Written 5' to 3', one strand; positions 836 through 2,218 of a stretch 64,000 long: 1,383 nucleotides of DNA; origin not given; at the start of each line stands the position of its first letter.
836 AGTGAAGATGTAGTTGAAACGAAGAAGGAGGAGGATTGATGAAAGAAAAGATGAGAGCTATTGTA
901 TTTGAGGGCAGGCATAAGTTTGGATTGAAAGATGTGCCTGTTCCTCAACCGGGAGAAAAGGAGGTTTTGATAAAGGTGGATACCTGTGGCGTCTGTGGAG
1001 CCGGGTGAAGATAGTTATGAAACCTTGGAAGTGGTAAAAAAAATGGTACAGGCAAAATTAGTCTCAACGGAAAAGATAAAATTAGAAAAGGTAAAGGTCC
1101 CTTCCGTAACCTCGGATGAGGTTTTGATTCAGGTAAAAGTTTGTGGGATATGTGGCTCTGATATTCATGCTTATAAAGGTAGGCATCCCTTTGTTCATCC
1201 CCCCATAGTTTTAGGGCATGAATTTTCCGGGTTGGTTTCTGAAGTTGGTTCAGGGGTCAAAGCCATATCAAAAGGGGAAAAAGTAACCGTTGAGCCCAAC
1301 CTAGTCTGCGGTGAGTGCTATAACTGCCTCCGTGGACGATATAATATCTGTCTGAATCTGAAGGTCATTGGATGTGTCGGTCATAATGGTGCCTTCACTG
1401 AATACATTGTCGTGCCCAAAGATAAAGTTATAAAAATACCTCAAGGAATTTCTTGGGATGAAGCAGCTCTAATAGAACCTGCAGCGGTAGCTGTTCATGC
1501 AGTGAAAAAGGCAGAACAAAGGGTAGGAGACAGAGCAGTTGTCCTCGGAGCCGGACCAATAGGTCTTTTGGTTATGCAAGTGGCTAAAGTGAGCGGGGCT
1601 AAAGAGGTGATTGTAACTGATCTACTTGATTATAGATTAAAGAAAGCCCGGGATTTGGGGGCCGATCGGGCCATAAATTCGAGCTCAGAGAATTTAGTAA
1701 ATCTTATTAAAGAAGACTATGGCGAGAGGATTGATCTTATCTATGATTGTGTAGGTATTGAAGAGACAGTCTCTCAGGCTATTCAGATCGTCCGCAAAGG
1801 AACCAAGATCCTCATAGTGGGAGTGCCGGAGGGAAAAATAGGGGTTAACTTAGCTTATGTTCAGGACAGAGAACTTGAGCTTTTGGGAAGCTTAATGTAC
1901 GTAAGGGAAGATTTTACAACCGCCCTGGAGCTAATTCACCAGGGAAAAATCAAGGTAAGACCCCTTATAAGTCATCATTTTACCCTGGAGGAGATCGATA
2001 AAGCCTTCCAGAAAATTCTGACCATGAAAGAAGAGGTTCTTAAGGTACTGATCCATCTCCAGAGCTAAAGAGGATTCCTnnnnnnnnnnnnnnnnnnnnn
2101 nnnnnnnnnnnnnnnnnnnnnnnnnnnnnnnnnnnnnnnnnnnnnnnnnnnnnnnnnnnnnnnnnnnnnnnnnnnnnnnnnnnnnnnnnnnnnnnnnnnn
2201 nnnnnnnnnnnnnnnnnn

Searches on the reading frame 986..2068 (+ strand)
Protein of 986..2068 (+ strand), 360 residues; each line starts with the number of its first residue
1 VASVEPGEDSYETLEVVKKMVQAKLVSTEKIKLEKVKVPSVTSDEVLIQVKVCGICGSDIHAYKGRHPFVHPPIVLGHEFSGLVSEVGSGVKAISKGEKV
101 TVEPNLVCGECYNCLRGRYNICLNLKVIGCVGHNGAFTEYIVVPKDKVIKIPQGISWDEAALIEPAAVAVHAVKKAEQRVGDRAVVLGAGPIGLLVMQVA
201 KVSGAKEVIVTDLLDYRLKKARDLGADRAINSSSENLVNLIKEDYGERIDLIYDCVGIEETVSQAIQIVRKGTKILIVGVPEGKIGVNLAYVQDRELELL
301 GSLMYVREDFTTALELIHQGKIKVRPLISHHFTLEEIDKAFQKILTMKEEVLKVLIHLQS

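Call 30: find_encoding_contigs(protein=window:986-2068:+, flank=10000, max_places=3)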
Protein window:986-2068:+ (360 aa): 2 contigs read that carry it; 1 place shown.
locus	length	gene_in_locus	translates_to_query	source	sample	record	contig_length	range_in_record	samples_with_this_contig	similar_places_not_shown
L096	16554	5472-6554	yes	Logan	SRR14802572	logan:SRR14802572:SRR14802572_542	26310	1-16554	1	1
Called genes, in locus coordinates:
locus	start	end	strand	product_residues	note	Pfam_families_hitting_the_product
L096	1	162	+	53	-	?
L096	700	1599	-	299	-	PF08241:Methyltransf_11 (weak)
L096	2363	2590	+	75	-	-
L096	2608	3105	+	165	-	-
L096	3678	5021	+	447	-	PF04909:Amidohydro_2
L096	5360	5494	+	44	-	-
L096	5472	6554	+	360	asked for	PF08240:ADH_N, PF16912:Glu_dehyd_C, PF00107:ADH_zinc_N, PF13602:ADH_zinc_N_2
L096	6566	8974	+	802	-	PF12895:ANAPC3 (faint), PF14559:TPR_19 (faint), PF12969:DUF3857, PF01841:Transglut_core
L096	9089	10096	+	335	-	PF00005:ABC_tran, PF13304:AAA_21 (weak), PF08352:oligo_HPY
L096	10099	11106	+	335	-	PF00005:ABC_tran, PF13304:AAA_21 (faint), PF08352:oligo_HPY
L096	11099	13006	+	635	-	PF00496:SBP_bac_5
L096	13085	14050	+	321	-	PF19300:BPD_transp_1_N, PF00528:BPD_transp_1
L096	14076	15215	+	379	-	PF12911:OppC_N, PF00528:BPD_transp_1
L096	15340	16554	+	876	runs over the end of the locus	PF00675:Peptidase_M16, PF05193:Peptidase_M16_C, PF00675:Peptidase_M16, PF05193:Peptidase_M16_C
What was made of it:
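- Tried and rejected: One reached 5.4 kb upstream and found no rmlD (call 30).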
